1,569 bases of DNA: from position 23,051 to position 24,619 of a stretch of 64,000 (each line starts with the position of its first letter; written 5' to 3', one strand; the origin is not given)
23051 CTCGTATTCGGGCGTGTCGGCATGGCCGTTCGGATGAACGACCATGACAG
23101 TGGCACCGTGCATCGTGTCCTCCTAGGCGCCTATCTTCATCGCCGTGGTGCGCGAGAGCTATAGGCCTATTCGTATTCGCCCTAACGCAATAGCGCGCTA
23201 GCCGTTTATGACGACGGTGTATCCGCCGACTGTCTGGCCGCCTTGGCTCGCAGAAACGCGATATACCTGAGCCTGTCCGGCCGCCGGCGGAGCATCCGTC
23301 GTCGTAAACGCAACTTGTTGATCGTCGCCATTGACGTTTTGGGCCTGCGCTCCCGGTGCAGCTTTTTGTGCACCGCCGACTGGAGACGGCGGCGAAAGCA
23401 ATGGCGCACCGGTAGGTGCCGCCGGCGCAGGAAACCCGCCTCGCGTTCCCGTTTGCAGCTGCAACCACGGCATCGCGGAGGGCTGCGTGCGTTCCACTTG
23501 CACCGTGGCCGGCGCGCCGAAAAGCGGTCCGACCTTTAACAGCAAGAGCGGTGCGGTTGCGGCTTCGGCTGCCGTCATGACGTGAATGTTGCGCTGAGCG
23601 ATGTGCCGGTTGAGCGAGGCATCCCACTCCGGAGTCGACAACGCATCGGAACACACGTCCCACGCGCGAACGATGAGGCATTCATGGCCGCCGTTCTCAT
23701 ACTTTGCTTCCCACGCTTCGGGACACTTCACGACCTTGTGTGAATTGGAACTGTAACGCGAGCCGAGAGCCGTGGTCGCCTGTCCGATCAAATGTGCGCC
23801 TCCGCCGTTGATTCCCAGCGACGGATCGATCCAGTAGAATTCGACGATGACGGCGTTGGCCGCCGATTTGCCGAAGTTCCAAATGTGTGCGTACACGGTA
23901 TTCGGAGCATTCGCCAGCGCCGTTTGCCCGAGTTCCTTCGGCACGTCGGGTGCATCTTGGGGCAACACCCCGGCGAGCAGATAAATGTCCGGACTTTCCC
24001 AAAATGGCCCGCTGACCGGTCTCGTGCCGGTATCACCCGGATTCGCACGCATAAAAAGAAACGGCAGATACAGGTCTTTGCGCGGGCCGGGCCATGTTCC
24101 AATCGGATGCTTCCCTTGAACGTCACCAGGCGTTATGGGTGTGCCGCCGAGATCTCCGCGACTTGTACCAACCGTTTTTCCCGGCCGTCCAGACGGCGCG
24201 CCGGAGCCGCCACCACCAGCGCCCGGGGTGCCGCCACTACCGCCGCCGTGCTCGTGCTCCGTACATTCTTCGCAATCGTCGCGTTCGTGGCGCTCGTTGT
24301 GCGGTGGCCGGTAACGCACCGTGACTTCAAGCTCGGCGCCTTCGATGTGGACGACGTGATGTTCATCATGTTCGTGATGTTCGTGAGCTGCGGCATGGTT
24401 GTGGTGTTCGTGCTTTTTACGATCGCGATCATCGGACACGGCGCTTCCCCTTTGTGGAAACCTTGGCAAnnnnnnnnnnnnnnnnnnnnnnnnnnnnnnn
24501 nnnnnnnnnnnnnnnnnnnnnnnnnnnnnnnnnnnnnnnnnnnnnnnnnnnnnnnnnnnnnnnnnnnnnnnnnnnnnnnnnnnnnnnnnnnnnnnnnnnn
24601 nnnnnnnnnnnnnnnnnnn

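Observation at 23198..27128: Translationally coupled pair: 899-aa Zn-phospholipase-C-like protein and His-rich/Gly-rich protein of unknown function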

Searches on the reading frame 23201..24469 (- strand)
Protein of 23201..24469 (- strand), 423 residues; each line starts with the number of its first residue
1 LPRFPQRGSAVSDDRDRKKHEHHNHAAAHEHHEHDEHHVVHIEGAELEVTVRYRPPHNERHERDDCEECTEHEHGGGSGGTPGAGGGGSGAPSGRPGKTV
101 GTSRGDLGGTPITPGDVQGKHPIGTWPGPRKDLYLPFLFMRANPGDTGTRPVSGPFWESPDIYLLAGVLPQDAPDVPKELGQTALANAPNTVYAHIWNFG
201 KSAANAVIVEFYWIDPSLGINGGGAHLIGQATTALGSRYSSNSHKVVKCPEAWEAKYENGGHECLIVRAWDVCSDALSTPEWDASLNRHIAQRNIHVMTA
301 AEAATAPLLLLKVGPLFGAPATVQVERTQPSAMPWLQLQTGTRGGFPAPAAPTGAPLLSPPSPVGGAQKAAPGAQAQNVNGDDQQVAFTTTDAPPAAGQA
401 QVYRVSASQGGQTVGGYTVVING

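Call 5: search_protein_families(library=pfam, proteins=[window:23201-24469:-], max_evalue=1)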
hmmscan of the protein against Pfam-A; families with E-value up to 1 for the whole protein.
window:23201-24469:- (423 aa): 0 families

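Call 6: search_protein_families(library=ncbifam, proteins=[window:23201-24469:-], max_evalue=1)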
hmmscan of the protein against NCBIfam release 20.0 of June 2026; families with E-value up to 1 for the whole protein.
window:23201-24469:- (423 aa): 0 families

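Call 9: search_solved_structures(query=window:23201-24439:-, max_evalue=10, show_alignments=2)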
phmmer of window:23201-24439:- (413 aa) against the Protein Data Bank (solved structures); distinct sequences matched with E-value up to 10: 3.
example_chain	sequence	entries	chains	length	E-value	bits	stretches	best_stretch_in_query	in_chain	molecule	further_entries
9nu5_B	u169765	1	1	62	1.1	11.2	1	61-90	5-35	Lysis protein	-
2ku7_A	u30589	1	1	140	1.6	10.6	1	55-78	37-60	MLL1 PHD3-Cyp33 RRM chimeric protein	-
8v0d_B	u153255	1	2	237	1.8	10.5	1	47-81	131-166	Ubch5B-RING3 of MIB1 fusion protein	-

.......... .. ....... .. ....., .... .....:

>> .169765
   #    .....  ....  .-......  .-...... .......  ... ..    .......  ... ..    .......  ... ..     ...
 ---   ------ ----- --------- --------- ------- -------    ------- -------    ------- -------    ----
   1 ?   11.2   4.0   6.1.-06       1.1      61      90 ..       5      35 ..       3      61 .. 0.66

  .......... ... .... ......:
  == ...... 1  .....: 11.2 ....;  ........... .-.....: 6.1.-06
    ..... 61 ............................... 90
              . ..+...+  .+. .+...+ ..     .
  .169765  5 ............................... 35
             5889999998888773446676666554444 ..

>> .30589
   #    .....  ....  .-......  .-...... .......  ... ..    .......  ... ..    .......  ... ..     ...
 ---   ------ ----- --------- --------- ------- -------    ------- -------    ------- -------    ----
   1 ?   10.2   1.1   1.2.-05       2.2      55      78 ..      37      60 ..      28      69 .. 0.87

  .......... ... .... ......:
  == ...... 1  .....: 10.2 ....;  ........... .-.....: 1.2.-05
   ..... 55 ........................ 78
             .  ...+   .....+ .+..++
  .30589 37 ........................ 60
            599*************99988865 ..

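Call 10: find_homologous_proteins(query=window:23201-24439:-)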
Query window:23201-24439:- (413 aa): 775 proteins with E <= 0.001 among 8000 candidates; the best 120 are listed.
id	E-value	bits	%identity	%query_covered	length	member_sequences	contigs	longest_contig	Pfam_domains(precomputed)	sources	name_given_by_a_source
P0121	4.0e-187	640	100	69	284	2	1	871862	-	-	-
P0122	6.1e-185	633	74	92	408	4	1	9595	-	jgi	jgi:hypothetical protein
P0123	3.9e-176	604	72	92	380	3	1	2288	-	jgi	-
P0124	4.3e-166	571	72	81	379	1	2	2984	-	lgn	-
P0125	2.6e-159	549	83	69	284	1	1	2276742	-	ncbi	-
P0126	3.9e-148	512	68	79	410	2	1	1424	-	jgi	jgi:hypothetical protein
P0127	8.2e-147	508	63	76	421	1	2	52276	-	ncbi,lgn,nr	ncbi:MAG: hypothetical protein M3Y42_03490 [Actinomycetota bacterium]|nr:hypothetical protein [Actin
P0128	4.2e-146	505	68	80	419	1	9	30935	-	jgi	jgi:hypothetical protein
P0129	5.7e-146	505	65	83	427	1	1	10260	-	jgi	jgi:hypothetical protein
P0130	6.4e-144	498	60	90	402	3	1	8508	-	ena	-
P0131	1.1e-143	497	66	79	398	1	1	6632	-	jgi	jgi:hypothetical protein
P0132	1.2e-143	497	65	78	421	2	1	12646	-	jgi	jgi:hypothetical protein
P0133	6.7e-142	491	67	80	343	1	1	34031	-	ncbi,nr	ncbi:MAG: hypothetical protein OK455_02170, partial [Thaumarchaeota archaeon]|nr:hypothetical protei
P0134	1.9e-141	490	64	78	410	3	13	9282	-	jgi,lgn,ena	-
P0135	5.1e-140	485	66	80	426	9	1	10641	-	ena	-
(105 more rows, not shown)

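Call 14: search_protein_families(library=padloc, proteins=[window:23201-24439:-], max_evalue=1)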
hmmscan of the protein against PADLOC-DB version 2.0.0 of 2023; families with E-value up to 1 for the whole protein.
window:23201-24439:- (413 aa): 0 families

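Call 25: search_solved_structures(query=A2, max_evalue=10, show_alignments=3)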
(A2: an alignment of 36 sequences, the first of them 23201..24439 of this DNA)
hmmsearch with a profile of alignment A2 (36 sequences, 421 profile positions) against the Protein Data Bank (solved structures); distinct sequences matched with E-value up to 10: 1.
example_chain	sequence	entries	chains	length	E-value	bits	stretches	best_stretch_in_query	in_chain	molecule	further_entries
3u7u_G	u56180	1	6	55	2.1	10.5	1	239-275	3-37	Neuregulin 1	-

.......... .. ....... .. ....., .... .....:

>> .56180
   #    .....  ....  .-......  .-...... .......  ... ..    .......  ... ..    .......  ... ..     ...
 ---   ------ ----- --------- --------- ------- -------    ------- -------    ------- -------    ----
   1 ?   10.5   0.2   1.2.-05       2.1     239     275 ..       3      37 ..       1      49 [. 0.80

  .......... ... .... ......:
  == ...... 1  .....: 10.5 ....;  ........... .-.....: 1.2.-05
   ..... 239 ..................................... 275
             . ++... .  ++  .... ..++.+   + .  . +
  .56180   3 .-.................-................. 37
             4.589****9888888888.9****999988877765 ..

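Call 32: predict_structure(alignment_id=A2)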
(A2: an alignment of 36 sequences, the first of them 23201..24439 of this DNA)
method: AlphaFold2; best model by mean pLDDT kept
length: 413 residues; sequences in the alignment: 36
mean_pLDDT: 72.9   pTM: 0.71
mean pLDDT of the five models: 72.9, 72.1, 69.7, 66.6, 63.4
residues with pLDDT >= 90: 145; 70-90: 120; 50-70: 50; < 50: 98
segments of 3 or more residues with pLDDT < 50: 1-84, 86-90, 97-102
pLDDT, mean of each block of 10 residues (from residue 1): 34 33 36 35 35 33 31 31 43 51 53 58 77 72 76 94 92 89 92 91 83 85 93 95 74 86 65 74 91 88 82 95 85 88 96 88 93 91 96 92 86 93
secondary structure, 60 per line:
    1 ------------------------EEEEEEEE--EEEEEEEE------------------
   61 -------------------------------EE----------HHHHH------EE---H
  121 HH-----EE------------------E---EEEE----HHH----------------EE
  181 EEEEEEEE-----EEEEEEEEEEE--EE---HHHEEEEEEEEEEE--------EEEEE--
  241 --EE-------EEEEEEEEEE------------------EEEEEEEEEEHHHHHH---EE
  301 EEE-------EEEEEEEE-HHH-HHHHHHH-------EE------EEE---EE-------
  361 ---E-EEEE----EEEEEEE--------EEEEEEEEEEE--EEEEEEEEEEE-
elements in order: E25-32 E35-42 H104-108 E152-155 E179-188 E194-204 E215-225 E234-238 E252-261 E280-289 H290-295 E299-303 E311-318 H324-330 E346-348 E366-369 E374-380 E389-399 E402-412

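Call 35: fold_search(model_id=the predicted structure, library=pdb)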
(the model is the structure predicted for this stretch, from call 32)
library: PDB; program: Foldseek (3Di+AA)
matches with E <= 10: 1539; with E <= 0.001: 28
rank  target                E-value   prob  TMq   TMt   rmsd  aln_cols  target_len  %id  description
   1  8jp0                  9.3e-06  0.96  0.16  0.10  23.3       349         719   12  structure of human sodium-calciumexchanger NCX1 (released 2024-01-03)
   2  9iv8                  4.9e-05  0.95  0.16  0.10  25.9       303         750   12  Cryo-EM structure of human NCX1 in PIP2 diC8 bound state (released 2025-03-19)
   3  8sgj_A                6.4e-05  0.90  0.16  0.09  26.4       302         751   11  Cryo-EM structure of human NCX1 in apo inactivated state (released 2023-10-11)
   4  3rb7_A                1.1e-04  0.91  0.16  0.23  16.7       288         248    9  Crystal structure of CBD12 from CALX1.2 (released 2011-11-02)
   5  8cs9_X                1.5e-04  0.97  0.17  0.11  16.2       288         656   12  Composite reconstruction of Class 1 of the erythrocyte ankyrin-1 complex (released 2022-07-20)
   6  1nug_B                1.6e-04  0.96  0.18  0.11  14.2       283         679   11  Role of Calcium Ions in the Activation and Activity of the Transglutaminase 3 Enzyme (2 calciums, 1 Mg, inactive form) (released 2003-04-22)
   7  3eif                  1.7e-04  0.77  0.16  0.08  21.7       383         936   11  1.9 angstrom crystal structure of the active form of the C5a peptidase from Streptococcus pyogenes (ScpA) (released 2009-02-24)
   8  7uzs                  1.8e-04  0.96  0.17  0.11  16.2       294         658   12  Protein 4.2 (local refinement from consensus reconstruction of ankyrin complex classes) (released 2022-07-20)
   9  8csw                  2.7e-04  0.97  0.17  0.11  15.9       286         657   12  Local refinement of protein 4.2 in Class 2 of erythrocyte ankyrin-1 complex (released 2022-07-20)
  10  1xf1_A                2.7e-04  0.72  0.16  0.08  21.9       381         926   12  Structure of C5a peptidase- a key virulence factor from Streptococcus (released 2005-11-22)
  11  2q3z_A                2.9e-04  0.96  0.17  0.12  17.2       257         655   12  Transglutaminase 2 undergoes large conformational change upon activation (released 2007-10-23)
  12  8bty_A                3.0e-04  0.72  0.16  0.08  21.3       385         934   12  Structure of the active form of ScpB, the C5a-peptidase from Streptococcus agalactiae. (released 2023-11-15)
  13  7yzx_A                3.8e-04  0.60  0.15  0.08  21.8       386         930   11  ScpA from Streptococcus pyogenes, D783A mutant. (released 2022-08-31)
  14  4kkq_A                4.0e-04  0.94  0.18  0.29  14.7       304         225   10  Crystal structure of Vibrio cholerae RbmA (crystal form 1) (released 2013-05-22)
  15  8oxv_A                4.2e-04  0.91  0.18  0.12  15.9       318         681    8  Transglutaminase 3 zymogen in complex with DH patient-derived Fab DH63-B02 (released 2023-10-18)
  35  3idu_A                1.4e-03  1.00  0.21  0.66   4.9       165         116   14  Crystal Structure of the CARDB domain of the PF1109 protein in complex with di-metal ions from Pyrococcus furiosus, No (released 2009-08-04)
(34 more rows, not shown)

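Call 65: search_protein_representatives(alignment_id=A2)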
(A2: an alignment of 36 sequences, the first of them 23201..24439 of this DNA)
Query: 36 sequences, 421 profile positions. Proteins with E-value up to 0.001 (for the whole library): 1024; up to 1e-10: 568; up to 1e-30: 140. The best 150 are listed.
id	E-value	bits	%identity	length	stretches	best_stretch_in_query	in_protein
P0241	1.5e-174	597.4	-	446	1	34-421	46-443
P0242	4.0e-174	596.1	-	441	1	49-421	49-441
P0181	1.0e-164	565.1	-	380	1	78-421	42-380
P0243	8.7e-134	463.2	-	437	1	18-421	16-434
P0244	1.1e-119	416.8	-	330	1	26-298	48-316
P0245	2.6e-117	408.9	-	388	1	28-301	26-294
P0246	2.6e-103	362.8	-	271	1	49-274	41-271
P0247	3.0e-97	342.8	-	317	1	82-309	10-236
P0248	3.5e-89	316.2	-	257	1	136-301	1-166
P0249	9.7e-89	314.8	-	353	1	42-254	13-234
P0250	1.5e-85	304.3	-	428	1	46-420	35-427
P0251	5.6e-85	302.4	-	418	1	123-418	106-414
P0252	3.8e-78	279.9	-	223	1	130-327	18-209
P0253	4.2e-76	273.1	-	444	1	104-419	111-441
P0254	1.8e-75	271.0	-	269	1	157-297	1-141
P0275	7.1e-61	223.0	-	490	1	222-397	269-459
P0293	5.5e-48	180.5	-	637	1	114-248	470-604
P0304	4.8e-42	160.9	-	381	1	119-245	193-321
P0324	6.9e-37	143.9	-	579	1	130-324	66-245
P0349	2.0e-33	132.5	-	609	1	79-362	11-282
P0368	1.0e-31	126.9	-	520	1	133-302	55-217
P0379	1.0e-30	123.6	-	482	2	95-301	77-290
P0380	1.4e-30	123.2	-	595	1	129-323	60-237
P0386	3.0e-30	122.1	-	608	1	128-311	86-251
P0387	3.3e-30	121.9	-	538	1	121-314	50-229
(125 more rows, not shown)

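Call 66: search_protein_families(library=pfam, proteins=[P0293, P0324, P0349, P0368, P0380, P0386, P0387, P0275, P0379, P0304], max_evalue=0.01)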
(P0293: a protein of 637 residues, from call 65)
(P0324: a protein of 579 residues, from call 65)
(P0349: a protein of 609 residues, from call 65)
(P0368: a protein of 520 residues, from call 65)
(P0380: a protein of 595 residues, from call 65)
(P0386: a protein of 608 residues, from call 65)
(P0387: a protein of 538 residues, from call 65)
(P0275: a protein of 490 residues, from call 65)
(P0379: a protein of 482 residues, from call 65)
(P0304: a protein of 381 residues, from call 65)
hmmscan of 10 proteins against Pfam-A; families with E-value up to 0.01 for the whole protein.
P0293 (637 aa): 0 families

P0324 (579 aa): 0 families

P0349 (609 aa): 0 families

P0368 (520 aa): 0 families

P0380 (595 aa): 0 families

P0386 (608 aa): 0 families

P0387 (538 aa): 0 families

P0275 (490 aa): 0 families

P0379 (482 aa): 0 families

P0304 (381 aa): 0 families

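Call 70: find_homologous_proteins(query=A5, max_evalue=0.00001)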
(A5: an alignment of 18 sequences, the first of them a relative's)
Query A5 (18 sequences) (417 aa, profile of the alignment): 826 proteins with E <= 0.00001 among 8000 candidates; the best 120 are listed.
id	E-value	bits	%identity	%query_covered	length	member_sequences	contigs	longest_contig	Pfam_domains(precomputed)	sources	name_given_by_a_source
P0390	3.1e-147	509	54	100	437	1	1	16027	-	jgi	jgi:hypothetical protein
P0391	1.2e-146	507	53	100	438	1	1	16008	-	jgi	jgi:hypothetical protein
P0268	6.8e-146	505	100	100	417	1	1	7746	-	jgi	jgi:hypothetical protein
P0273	4.8e-144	499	46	87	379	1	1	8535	-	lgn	-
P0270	2.5e-143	496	47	99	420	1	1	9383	-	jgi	jgi:hypothetical protein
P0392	1.6e-140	487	52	99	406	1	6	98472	-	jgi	jgi:hypothetical protein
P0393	1.6e-140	487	51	99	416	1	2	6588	-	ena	-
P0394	6.9e-140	485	47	100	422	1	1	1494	-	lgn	-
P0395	1.2e-139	484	49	99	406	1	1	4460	-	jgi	jgi:hypothetical protein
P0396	4.9e-139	482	46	100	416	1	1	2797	-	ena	-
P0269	1.0e-137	478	40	98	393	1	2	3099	-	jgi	-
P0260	1.4e-137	477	45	99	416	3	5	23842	-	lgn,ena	-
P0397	2.9e-137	476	47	96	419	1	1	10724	-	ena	-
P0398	4.2e-137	476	48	99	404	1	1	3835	-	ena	-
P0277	8.8e-137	475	38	94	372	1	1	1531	-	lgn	-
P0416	4.4e-132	459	42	100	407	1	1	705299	-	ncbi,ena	-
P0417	6.2e-132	459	42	99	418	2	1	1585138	-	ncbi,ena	-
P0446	3.4e-116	407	49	99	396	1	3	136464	-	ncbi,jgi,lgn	ncbi:MAG TPA: hypothetical protein VGI95_00605 [Caulobacteraceae bacterium]|jgi:hypothetical protein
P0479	1.8e-111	391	48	100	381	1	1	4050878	-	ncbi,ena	-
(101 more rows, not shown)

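Call 71: find_encoding_contigs(protein=P0417, flank=7000, max_places=1)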
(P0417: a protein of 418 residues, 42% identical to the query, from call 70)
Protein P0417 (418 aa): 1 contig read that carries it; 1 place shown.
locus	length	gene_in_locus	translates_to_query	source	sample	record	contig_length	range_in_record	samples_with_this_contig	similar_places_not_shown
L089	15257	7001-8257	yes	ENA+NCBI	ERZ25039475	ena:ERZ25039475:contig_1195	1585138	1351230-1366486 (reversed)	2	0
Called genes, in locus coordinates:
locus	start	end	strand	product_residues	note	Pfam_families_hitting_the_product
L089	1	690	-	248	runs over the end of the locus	-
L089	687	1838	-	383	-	PF00109:ketoacyl-synt, PF02801:Ketoacyl-synt_C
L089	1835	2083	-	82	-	-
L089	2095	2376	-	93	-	PF00550:PP-binding (weak)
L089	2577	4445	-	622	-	-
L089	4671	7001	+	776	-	PF00882:Zn_dep_PLPC (weak)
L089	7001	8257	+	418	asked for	-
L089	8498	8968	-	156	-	-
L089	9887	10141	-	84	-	-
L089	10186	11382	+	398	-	PF18276:TcA_TcB_BD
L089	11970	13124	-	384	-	-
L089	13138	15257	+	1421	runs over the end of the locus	PF12256:TcdB_toxin_midN, PF05593:RHS_repeat (faint), PF25023:TEN_YD-shell (weak)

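Call 72: find_encoding_contigs(protein=P0479, flank=7000, max_places=1)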
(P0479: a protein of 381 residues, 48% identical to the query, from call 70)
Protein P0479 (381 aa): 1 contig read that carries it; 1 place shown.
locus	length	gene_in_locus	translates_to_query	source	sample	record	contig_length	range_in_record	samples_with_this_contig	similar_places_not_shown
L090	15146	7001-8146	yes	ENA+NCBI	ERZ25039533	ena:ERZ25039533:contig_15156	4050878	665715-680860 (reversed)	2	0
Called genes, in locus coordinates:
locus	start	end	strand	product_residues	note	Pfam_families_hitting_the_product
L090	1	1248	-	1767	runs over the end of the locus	PF12255:TcdB_toxin_midC, PF05593:RHS_repeat (faint)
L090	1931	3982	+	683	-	-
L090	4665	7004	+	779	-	PF00882:Zn_dep_PLPC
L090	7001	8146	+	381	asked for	-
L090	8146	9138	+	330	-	PF02492:cobW, PF07683:CobW_C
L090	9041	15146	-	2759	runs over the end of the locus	PF13632:Glyco_trans_2_3 (faint), PF11329:DUF3131 (weak), PF10091:Glycoamylase, PF06165:GH94_b-supersand, PF17167:Glyco_hydro_94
